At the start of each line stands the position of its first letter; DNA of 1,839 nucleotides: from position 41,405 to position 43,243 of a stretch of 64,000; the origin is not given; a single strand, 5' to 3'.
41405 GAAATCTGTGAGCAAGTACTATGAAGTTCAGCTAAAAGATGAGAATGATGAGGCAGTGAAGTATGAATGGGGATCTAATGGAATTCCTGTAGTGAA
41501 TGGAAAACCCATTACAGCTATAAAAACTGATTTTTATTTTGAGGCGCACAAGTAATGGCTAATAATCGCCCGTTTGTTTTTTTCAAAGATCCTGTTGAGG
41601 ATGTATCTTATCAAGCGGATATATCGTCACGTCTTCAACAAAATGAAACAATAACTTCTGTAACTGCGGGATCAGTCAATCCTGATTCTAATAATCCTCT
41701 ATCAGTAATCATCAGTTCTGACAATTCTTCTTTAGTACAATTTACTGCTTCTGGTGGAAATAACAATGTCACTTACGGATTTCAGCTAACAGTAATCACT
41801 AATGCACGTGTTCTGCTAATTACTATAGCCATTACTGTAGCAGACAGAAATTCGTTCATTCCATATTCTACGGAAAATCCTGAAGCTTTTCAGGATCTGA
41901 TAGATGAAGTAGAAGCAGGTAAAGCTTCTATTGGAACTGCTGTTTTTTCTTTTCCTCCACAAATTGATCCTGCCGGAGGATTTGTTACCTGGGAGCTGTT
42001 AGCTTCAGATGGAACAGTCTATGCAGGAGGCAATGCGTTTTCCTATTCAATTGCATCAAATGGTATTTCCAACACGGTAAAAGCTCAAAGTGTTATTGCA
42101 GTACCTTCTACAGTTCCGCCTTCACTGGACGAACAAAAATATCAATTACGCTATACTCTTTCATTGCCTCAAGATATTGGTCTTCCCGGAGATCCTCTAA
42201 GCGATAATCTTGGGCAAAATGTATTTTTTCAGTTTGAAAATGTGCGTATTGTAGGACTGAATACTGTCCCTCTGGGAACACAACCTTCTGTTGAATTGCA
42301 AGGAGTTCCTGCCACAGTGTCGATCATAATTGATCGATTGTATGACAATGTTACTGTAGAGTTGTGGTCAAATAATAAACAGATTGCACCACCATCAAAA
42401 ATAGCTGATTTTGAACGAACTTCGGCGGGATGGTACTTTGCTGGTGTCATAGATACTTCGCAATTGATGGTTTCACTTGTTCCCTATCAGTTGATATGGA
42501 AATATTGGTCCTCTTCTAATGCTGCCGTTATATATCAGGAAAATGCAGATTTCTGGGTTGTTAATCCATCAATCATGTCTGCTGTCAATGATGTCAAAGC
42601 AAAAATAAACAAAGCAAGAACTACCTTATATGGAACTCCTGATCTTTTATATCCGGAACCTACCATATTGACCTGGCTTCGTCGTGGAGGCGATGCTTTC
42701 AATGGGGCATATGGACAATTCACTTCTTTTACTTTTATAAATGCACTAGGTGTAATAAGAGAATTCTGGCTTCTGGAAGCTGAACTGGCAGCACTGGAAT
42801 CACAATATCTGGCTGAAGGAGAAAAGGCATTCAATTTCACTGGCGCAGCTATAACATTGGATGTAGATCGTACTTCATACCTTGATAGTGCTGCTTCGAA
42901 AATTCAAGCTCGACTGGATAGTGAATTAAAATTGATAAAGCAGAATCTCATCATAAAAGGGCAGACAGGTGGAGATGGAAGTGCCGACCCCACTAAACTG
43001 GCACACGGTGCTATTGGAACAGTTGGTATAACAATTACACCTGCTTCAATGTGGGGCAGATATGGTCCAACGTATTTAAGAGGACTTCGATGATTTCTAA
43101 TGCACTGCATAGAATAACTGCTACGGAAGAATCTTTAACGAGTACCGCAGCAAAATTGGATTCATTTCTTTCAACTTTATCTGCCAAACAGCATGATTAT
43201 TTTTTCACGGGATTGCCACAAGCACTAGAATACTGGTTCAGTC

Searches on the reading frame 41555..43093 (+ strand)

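Call 66: search_protein_families(library=pfam, proteins=[window:41555-43093:+], max_evalue=0.001)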
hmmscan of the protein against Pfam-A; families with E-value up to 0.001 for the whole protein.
window:41555-43093:+ (512 aa): 1 family
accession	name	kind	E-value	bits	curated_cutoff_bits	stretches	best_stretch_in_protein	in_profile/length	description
PF23148.1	Gp77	-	8.7e-09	36.2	27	1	11-85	1-75/84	Podophage GP4 fiber-tail adaptor protein gp77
